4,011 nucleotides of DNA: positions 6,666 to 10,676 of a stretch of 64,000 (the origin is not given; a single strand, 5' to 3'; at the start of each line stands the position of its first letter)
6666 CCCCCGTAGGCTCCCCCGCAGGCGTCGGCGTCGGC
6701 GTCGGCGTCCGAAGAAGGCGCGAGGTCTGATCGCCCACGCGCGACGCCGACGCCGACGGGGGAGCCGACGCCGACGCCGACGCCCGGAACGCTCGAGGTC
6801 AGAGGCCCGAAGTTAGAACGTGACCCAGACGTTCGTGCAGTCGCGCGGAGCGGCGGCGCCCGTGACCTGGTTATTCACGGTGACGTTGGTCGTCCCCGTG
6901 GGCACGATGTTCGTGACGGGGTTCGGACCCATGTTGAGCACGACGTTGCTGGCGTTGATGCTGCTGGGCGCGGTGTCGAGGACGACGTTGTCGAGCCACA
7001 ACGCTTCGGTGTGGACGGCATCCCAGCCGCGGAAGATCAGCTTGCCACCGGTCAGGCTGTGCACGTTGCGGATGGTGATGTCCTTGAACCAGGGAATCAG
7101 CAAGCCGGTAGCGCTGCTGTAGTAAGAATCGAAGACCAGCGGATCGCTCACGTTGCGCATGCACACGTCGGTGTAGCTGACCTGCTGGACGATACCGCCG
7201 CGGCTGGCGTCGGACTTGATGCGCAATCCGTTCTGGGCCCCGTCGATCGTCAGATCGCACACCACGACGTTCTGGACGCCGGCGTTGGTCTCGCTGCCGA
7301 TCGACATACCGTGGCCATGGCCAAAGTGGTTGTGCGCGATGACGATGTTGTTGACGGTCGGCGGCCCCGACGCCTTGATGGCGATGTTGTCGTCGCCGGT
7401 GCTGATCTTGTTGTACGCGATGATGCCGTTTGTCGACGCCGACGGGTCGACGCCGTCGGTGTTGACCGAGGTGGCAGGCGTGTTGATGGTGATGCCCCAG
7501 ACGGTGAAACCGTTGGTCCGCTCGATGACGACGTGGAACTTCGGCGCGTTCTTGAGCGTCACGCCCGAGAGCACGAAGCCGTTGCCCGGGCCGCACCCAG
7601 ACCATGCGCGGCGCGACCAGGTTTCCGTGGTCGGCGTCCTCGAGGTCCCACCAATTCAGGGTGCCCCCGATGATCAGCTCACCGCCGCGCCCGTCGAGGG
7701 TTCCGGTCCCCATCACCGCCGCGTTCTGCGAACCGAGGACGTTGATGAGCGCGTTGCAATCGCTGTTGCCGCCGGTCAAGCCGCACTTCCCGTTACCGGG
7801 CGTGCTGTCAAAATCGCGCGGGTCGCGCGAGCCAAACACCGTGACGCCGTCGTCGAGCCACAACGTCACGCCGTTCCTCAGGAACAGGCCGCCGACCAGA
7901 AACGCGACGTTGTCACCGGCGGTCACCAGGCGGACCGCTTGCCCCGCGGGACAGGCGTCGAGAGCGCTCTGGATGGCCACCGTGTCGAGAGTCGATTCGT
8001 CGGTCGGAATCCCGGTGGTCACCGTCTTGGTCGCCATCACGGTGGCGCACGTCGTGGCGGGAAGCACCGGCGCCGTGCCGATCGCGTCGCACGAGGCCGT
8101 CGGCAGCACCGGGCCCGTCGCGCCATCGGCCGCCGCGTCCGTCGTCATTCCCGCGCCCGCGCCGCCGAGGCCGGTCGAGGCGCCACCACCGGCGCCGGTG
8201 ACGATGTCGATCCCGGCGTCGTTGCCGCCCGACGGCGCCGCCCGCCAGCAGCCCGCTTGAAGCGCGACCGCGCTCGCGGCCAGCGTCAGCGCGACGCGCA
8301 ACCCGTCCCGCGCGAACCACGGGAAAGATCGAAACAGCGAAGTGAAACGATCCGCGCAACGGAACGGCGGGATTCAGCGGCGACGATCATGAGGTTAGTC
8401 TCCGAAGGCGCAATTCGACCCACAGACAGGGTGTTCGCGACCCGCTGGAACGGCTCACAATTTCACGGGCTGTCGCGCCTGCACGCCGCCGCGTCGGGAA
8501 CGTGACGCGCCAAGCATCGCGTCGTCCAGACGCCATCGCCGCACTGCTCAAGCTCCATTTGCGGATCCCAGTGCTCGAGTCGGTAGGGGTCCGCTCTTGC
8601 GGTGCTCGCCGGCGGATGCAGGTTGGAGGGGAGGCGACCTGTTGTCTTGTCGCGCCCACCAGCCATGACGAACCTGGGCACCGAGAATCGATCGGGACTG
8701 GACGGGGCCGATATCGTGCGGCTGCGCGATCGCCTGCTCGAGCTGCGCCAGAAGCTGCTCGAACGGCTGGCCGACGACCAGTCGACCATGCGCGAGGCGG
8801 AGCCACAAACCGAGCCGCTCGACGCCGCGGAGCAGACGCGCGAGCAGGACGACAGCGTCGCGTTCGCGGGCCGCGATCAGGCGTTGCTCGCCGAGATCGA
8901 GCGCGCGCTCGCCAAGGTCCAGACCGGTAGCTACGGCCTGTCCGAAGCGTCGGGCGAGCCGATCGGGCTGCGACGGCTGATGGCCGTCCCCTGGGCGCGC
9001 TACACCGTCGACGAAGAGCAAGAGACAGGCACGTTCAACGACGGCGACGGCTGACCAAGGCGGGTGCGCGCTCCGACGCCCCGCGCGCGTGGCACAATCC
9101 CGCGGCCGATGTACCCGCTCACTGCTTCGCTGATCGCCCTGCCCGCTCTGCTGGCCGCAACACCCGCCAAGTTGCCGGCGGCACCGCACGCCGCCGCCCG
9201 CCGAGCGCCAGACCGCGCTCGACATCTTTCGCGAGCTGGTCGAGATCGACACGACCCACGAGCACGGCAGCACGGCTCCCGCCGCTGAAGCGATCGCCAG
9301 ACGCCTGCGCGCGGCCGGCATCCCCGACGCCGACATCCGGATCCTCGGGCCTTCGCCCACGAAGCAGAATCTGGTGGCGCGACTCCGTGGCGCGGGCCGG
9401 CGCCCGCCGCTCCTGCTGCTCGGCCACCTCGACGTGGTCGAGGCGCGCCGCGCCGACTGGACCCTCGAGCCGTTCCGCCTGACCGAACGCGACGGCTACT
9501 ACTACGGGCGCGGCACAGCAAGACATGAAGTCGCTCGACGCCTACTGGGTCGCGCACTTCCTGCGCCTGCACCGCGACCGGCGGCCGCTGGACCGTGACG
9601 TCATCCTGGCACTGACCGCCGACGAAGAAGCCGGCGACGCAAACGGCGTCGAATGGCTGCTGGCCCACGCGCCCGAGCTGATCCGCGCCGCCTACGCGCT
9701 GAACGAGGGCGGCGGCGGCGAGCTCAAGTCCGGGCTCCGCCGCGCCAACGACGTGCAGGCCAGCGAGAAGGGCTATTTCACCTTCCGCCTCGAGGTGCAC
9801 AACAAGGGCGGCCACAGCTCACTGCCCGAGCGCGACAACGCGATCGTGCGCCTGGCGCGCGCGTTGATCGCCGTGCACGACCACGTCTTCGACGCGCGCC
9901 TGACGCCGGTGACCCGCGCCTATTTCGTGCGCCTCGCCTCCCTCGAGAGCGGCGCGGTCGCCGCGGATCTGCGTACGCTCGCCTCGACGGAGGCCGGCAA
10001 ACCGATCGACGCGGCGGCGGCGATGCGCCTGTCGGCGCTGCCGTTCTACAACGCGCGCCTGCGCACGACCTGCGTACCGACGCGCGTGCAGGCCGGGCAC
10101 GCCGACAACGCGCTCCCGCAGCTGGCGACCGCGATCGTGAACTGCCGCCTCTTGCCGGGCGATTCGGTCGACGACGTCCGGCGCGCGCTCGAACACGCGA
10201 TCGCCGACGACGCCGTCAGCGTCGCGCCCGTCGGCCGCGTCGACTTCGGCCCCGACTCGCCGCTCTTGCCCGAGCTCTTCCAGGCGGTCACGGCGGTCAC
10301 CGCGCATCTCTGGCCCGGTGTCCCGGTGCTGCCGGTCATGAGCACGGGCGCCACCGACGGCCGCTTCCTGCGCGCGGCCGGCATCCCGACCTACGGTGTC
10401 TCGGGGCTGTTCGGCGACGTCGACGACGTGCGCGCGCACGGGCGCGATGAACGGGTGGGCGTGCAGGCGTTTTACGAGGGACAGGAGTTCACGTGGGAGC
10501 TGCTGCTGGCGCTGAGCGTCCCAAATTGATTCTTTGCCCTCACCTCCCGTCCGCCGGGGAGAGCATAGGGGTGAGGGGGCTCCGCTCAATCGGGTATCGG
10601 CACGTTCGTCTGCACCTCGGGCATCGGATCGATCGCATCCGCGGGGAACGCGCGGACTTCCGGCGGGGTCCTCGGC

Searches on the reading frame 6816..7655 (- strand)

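Call 74: search_protein_families(library=pfam, proteins=[window:6816-7655:-], max_evalue=0.001)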
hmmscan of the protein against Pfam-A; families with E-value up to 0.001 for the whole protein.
window:6816-7655:- (280 aa): 1 family
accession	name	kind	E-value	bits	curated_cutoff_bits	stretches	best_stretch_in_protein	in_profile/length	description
PF00295.23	Glyco_hydro_28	-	1e-45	156.7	22.9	1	28-238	103-318/324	Glycosyl hydrolases family 28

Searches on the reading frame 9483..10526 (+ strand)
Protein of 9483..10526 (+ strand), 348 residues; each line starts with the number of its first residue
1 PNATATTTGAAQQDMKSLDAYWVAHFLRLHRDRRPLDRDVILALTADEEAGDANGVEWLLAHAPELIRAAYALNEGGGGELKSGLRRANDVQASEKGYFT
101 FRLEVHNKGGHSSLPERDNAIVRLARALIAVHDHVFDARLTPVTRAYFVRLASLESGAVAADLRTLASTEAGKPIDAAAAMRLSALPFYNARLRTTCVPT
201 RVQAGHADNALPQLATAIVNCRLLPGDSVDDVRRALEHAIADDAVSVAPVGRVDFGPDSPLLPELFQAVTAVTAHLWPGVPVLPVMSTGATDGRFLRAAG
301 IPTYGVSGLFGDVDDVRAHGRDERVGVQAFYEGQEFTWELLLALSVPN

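Call 74: search_protein_families(library=pfam, proteins=[window:9483-10526:+], max_evalue=0.001)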
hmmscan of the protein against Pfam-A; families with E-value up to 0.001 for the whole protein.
window:9483-10526:+ (348 aa): 2 families
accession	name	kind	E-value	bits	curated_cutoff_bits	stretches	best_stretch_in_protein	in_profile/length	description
PF07687.19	M20_dimer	-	2e-17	63.5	21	1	94-245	2-104/107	Peptidase dimerisation domain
PF01546.33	Peptidase_M20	-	8.5e-14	52.4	24.6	1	13-339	34-202/206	Peptidase family M20/M25/M40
